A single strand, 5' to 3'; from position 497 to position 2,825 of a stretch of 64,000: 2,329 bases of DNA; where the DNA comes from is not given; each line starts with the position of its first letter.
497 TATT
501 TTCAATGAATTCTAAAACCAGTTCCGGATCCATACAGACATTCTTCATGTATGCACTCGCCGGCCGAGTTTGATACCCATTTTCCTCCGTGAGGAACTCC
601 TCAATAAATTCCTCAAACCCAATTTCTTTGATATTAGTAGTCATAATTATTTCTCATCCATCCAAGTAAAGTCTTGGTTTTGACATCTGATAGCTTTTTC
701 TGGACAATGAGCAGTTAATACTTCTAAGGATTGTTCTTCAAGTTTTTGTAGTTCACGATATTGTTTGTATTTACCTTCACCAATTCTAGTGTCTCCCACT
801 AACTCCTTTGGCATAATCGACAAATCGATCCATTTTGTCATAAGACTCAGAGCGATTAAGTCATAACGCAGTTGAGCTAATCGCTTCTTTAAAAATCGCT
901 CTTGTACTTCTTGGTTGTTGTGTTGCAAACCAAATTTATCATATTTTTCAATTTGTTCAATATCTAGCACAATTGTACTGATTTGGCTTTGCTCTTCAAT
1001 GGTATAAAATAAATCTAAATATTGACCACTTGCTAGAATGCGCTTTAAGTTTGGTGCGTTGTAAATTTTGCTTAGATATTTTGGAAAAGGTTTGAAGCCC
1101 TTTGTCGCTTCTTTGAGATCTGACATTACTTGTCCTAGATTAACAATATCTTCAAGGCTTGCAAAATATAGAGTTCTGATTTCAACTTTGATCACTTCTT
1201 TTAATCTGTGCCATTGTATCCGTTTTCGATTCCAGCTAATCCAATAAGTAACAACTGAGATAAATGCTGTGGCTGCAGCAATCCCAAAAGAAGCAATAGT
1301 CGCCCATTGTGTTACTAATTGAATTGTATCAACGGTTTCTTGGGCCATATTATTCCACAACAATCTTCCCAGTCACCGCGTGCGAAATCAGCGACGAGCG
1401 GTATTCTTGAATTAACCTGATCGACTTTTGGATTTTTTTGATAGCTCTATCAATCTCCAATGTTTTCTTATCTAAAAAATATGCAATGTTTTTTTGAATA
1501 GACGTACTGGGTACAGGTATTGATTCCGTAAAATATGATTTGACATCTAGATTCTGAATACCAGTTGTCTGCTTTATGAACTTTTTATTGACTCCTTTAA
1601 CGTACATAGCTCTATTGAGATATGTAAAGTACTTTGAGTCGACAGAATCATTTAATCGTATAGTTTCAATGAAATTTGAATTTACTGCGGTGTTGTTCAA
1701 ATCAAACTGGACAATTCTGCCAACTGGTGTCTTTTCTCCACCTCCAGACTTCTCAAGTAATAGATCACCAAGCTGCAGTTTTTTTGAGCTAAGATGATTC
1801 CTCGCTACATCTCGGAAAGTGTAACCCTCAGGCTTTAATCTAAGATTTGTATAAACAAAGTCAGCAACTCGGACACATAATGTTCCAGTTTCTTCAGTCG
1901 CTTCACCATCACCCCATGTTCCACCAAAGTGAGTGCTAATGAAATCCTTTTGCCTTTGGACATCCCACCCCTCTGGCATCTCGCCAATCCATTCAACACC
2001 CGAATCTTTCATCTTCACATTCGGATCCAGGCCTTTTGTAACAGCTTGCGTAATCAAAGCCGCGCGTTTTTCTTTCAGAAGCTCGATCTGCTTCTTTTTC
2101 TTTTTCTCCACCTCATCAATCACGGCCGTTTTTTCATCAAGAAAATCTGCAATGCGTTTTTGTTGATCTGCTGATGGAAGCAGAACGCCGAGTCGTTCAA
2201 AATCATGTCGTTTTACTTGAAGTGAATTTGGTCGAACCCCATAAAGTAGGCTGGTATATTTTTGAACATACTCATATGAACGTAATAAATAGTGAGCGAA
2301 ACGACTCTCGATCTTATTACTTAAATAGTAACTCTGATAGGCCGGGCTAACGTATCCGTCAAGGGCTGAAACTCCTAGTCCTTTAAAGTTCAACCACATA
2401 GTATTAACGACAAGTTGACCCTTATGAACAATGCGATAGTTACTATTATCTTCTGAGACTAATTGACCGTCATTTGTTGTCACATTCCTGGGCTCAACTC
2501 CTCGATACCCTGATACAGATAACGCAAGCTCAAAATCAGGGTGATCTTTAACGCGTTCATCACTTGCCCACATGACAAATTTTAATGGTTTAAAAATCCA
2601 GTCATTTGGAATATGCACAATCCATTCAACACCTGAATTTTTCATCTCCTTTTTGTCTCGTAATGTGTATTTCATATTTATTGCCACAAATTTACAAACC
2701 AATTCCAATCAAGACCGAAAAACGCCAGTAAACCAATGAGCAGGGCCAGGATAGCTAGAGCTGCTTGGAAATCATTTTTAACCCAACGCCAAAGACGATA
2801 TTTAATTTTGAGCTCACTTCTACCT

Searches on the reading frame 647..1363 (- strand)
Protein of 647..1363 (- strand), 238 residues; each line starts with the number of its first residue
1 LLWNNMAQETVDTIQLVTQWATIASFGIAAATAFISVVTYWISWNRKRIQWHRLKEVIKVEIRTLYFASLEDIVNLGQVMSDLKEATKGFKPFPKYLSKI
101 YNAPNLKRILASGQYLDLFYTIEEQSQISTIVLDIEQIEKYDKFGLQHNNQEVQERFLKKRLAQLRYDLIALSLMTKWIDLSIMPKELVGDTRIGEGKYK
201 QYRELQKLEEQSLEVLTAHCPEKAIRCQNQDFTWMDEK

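Call 3: search_protein_families(library=pfam, proteins=[window:647-1363:-], max_evalue=0.1)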
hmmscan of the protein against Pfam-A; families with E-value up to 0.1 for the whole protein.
window:647-1363:- (238 aa): 1 family
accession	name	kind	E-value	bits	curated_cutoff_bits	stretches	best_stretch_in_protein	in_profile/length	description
PF06645.18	SPC12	-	0.072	13.7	23.6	0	22-55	37-70/71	Microsomal signal peptidase 12 kDa subunit (SPC12)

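Call 4: search_protein_families(library=ncbifam, proteins=[window:647-1363:-], max_evalue=0.1)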
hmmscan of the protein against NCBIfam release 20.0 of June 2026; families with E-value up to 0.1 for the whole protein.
window:647-1363:- (238 aa): 0 families

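Call 6: search_protein_families(library=padloc, proteins=[window:647-1363:-], max_evalue=0.1)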
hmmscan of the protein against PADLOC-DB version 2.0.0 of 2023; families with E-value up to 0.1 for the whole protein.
window:647-1363:- (238 aa): 0 families

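Call 81: find_homologous_proteins(query=window:647-1348:-, max_evalue=0.001)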
Query window:647-1348:- (233 aa): 1 proteins with E <= 0.001 among 224 candidates.
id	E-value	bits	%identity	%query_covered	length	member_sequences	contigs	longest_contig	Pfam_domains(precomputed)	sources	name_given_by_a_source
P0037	1.4e-149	514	100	100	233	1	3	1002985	-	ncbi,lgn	-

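Call 82: search_protein_families(library=phrogs, proteins=[window:647-1348:-], max_evalue=0.01)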
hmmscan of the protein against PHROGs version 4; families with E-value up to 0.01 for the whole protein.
window:647-1348:- (233 aa): 0 families

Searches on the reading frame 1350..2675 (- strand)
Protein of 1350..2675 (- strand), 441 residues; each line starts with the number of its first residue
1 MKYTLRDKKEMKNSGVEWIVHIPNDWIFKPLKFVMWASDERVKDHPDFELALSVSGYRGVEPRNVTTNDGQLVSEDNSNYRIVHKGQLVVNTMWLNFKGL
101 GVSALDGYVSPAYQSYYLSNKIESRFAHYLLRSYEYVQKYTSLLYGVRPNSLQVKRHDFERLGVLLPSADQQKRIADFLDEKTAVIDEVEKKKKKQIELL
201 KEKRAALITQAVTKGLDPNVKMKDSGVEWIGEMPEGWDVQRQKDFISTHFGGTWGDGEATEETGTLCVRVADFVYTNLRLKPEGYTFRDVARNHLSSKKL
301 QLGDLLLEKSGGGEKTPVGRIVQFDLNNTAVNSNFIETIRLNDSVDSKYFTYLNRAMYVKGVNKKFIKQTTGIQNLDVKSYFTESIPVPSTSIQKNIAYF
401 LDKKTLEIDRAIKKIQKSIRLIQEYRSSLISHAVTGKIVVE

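Call 3: search_protein_families(library=pfam, proteins=[window:1350-2675:-], max_evalue=0.1)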
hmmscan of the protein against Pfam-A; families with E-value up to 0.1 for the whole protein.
window:1350-2675:- (441 aa): 2 families
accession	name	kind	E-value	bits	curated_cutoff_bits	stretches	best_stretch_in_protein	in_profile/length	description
PF01420.25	Methylase_S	-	2.7e-12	47.7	22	2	100-198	70-167/168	Type I restriction modification DNA specificity domain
PF17190.9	RecG_N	-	2.7e-05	25.2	23.1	1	392-427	51-86/89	RecG N-terminal helical domain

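Call 4: search_protein_families(library=ncbifam, proteins=[window:1350-2675:-], max_evalue=0.1)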
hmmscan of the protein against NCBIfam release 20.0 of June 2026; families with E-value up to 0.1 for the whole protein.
window:1350-2675:- (441 aa): 3 families
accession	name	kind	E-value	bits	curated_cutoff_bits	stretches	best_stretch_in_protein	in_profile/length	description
NF007278.0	PRK09737.1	equivalog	1.9e-12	46.8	662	1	118-403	112-384/461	type I restriction-modification system specificity subunit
NF047740.1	antiphage_MADS5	equivalog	7.5e-05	21.7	400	1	279-423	312-457/461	methylation-associated defense system restriction endonuclease subunit S MAD5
NF010840.0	PRK14246.1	equivalog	0.043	13.4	425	0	377-417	91-131/257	phosphate ABC transporter ATP-binding protein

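Call 6: search_protein_families(library=padloc, proteins=[window:1350-2675:-], max_evalue=0.1)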
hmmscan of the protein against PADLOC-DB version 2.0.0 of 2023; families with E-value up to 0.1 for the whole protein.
window:1350-2675:- (441 aa): 94 families (the best 25 are shown)
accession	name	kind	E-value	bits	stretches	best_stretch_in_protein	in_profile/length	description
PDLC03105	Specificity_I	-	4.3e-94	314.5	1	10-440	9-437/448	Type I specificity subunit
PDLC03072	Specificity_I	-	2.9e-92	308.1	1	7-441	5-440/448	Type I specificity subunit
PDLC03090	Specificity_I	-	4.7e-77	258.1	1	9-439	5-432/434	Type I specificity subunit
PDLC03073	Specificity_I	-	3.2e-76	255.2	3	120-246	123-247/437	Type I specificity subunit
PDLC03191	Specificity_I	-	1.9e-74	249.5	3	146-244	150-248/436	Type I specificity subunit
PDLC03145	Specificity_I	-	1.2e-54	183.7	1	11-440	10-416/454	Type I specificity subunit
PDLC03174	Specificity_I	-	2.5e-52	176.2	1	9-440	5-437/468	Type I specificity subunit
PDLC03083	Specificity_I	-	1.2e-43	147.3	3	164-244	449-529/717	Type I specificity subunit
PDLC03147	Specificity_I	-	2.7e-43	146.4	1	79-440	69-427/431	Type I specificity subunit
PDLC03142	Specificity_I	-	2.9e-41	139.8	2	150-441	181-462/483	Type I specificity subunit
PDLC03162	Specificity_I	-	5.3e-34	115.7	2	232-438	3-201/431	Type I specificity subunit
PDLC03071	Specificity_I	-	9.4e-32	108.6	1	9-438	2-418/420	Type I specificity subunit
PDLC03169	Specificity_I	-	2.4e-30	104.3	2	83-397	74-378/461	Type I specificity subunit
PDLC03087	Specificity_I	-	1.9e-29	100.8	2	19-210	217-408/418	Type I specificity subunit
PDLC03178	Specificity_I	-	2.4e-26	91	2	17-211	218-409/411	Type I specificity subunit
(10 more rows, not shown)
